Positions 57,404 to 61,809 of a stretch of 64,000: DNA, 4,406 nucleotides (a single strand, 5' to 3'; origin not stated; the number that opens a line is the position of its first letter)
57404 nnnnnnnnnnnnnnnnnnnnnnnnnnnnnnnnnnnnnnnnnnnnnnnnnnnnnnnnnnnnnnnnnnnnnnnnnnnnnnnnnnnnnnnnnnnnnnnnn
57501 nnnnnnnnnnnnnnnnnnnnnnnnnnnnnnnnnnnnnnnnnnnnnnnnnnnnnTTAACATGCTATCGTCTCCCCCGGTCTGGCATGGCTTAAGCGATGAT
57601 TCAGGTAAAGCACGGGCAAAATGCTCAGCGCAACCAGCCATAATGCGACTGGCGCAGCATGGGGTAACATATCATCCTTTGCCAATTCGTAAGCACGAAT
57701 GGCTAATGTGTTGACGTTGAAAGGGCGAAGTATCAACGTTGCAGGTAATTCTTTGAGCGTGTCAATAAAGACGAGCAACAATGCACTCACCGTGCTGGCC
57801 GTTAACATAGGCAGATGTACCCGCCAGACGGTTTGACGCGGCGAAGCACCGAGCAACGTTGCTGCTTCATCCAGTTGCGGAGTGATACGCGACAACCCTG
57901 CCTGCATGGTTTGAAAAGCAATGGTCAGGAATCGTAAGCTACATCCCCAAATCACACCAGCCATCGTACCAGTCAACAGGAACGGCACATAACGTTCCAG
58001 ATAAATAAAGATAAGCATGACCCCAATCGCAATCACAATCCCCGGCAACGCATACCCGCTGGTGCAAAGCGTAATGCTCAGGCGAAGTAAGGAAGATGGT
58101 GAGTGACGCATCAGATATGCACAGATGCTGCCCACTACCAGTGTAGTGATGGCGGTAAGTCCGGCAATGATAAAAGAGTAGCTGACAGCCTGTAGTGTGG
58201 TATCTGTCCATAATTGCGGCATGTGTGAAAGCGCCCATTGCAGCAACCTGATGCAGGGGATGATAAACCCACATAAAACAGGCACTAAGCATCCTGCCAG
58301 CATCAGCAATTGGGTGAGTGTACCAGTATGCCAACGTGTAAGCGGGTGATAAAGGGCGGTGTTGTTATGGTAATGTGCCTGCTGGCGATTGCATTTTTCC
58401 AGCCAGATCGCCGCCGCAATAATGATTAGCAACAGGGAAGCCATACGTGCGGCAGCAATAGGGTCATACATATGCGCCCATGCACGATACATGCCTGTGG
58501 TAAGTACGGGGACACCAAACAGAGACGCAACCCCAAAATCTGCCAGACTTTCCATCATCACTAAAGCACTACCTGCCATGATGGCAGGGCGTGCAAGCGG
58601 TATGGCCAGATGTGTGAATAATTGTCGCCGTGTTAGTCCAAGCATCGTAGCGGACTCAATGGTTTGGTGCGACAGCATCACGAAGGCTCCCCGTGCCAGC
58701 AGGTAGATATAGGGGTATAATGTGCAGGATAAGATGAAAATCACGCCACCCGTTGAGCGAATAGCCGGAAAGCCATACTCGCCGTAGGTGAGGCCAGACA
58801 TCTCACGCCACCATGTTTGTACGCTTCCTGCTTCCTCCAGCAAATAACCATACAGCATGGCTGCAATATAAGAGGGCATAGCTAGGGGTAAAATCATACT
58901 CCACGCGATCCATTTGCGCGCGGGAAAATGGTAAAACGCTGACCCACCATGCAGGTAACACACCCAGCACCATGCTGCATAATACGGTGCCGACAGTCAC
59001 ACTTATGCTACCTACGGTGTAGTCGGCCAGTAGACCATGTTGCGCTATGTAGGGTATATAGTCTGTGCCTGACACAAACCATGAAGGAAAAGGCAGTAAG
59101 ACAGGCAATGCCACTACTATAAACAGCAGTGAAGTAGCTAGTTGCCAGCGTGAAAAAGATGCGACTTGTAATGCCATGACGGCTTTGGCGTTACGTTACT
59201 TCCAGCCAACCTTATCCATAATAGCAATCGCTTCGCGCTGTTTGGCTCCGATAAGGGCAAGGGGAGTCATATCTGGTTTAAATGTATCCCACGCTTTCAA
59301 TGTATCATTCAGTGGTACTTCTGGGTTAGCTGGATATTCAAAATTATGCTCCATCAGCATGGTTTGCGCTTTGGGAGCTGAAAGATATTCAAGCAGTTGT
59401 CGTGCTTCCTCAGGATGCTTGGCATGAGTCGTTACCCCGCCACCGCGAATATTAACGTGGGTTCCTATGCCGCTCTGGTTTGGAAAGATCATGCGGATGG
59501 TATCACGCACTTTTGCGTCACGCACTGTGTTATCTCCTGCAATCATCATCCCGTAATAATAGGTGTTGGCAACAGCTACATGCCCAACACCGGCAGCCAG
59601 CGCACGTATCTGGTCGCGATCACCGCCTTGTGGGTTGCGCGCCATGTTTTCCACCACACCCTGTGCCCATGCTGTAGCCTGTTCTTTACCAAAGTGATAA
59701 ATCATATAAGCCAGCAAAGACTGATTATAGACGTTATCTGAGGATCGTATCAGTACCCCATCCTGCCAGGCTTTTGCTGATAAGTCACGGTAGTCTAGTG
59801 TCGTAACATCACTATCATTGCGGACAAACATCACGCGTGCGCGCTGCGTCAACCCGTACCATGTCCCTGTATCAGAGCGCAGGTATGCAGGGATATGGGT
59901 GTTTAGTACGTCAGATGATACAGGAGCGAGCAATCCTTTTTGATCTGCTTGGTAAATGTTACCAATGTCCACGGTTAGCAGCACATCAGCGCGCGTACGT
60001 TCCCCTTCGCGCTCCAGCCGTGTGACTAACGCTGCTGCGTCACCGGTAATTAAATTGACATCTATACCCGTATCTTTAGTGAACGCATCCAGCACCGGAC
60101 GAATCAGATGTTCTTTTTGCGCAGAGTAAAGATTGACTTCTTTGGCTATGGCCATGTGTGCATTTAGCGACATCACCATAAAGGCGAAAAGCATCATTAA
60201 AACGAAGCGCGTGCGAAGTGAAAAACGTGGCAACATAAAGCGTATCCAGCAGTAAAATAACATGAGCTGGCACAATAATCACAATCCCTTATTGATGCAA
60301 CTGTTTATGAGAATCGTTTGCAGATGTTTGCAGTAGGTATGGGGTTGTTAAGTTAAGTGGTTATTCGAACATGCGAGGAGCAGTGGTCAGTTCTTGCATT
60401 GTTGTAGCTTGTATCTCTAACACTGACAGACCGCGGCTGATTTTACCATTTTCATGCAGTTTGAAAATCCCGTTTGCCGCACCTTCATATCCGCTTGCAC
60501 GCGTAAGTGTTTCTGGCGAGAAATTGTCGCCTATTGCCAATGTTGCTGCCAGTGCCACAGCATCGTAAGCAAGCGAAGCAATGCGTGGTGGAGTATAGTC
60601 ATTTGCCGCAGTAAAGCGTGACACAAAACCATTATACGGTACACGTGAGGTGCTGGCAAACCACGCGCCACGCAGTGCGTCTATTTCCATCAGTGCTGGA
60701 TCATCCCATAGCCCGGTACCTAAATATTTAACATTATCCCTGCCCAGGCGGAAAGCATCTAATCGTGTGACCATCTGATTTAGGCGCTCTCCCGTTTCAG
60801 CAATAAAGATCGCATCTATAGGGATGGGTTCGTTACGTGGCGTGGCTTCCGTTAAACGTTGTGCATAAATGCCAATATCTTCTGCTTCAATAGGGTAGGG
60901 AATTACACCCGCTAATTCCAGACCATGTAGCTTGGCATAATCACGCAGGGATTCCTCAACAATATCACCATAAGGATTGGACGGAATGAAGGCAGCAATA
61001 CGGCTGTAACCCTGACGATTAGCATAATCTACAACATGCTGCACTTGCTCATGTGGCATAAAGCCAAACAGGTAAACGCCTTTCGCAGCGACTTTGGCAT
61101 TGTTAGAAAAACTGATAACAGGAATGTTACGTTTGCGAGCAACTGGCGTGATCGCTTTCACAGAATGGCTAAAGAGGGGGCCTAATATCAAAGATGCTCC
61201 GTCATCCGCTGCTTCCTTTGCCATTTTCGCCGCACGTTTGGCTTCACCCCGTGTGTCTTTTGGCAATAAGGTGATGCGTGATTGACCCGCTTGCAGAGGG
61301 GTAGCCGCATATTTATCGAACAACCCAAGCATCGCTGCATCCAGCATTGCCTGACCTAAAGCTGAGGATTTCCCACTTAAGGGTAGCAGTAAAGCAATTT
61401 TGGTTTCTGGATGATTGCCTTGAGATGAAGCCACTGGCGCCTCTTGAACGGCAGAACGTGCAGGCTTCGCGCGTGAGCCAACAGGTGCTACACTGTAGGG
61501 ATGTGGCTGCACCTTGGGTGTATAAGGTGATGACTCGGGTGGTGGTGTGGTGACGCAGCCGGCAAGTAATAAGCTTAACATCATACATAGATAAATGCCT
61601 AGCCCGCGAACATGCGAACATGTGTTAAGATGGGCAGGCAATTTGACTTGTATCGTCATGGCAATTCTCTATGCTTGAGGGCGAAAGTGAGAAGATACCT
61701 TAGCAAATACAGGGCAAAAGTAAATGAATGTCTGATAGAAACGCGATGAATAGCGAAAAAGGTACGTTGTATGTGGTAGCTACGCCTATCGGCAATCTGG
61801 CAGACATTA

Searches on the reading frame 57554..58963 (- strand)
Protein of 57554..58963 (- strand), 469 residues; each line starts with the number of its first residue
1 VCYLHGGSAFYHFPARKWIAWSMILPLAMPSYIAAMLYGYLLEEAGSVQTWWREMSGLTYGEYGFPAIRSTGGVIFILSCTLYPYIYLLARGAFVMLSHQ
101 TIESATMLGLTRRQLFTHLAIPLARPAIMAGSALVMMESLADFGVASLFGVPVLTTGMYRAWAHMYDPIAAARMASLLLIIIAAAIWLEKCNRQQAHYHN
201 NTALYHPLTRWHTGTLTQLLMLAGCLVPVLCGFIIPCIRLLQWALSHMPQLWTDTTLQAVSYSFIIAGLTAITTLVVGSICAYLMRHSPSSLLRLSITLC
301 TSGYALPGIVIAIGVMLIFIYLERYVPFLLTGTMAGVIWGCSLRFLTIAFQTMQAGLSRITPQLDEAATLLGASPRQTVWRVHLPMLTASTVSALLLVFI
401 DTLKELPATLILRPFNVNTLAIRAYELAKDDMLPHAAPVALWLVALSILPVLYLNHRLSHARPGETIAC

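Call 56: search_protein_families(library=pfam, proteins=[window:57554-58963:-], max_evalue=1e-8)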
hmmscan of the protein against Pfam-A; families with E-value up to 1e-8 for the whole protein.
window:57554-58963:- (469 aa): 1 family
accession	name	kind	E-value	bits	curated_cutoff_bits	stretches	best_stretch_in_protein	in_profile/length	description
PF00528.27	BPD_transp_1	-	3.8e-22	79.4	26.4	2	10-185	11-173/184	Binding-protein-dependent transport system inner membrane component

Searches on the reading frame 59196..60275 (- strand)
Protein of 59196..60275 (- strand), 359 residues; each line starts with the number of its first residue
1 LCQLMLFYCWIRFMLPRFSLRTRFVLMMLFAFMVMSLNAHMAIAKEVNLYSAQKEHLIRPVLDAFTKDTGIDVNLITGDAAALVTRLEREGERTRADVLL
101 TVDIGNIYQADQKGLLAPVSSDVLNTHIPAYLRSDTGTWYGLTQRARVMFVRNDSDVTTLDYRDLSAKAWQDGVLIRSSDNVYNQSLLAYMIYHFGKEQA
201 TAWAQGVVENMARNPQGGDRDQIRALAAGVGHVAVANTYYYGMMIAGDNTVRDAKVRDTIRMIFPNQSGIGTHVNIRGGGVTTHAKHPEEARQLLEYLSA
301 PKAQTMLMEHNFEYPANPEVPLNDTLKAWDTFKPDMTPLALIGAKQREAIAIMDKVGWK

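Call 56: search_protein_families(library=pfam, proteins=[window:59196-60275:-], max_evalue=1e-8)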
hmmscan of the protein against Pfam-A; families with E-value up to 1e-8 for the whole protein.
window:59196-60275:- (359 aa): 4 families
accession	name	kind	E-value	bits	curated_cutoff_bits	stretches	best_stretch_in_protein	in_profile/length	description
PF13416.11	SBP_bac_8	-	1.7e-17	64.6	27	1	62-332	3-277/279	Bacterial extracellular solute-binding protein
PF13343.11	SBP_bac_6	-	9.1e-16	58.5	24.6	1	96-333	4-235/245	Bacterial extracellular solute-binding protein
PF13531.11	SBP_bac_11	-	3.8e-12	46.9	25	1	51-312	6-226/227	Bacterial extracellular solute-binding protein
PF01547.30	SBP_bac_1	-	4.4e-12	47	26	1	58-304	11-306/307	Bacterial extracellular solute-binding protein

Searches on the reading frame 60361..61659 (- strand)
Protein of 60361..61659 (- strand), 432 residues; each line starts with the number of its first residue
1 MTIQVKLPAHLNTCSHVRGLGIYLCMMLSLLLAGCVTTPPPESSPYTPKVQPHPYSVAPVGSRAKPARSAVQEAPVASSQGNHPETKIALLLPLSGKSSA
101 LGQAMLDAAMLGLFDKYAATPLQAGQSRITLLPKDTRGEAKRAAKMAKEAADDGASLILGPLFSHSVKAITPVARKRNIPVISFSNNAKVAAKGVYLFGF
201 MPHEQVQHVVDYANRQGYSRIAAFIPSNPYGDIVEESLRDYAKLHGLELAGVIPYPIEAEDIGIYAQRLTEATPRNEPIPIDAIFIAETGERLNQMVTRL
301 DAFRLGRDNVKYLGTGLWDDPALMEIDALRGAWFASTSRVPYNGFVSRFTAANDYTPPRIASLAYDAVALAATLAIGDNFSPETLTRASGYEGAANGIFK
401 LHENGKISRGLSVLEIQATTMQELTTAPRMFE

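Call 56: search_protein_families(library=pfam, proteins=[window:60361-61659:-], max_evalue=1e-8)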
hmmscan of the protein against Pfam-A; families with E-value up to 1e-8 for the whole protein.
window:60361-61659:- (432 aa): 2 families
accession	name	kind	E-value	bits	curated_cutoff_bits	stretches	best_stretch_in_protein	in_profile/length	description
PF13458.12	Peripla_BP_6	-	1.8e-31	110.5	31.7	1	86-417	2-339/343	Periplasmic binding protein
PF04348.19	LppC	-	2e-11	43.7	28.8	1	84-237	217-365/563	LppC putative lipoprotein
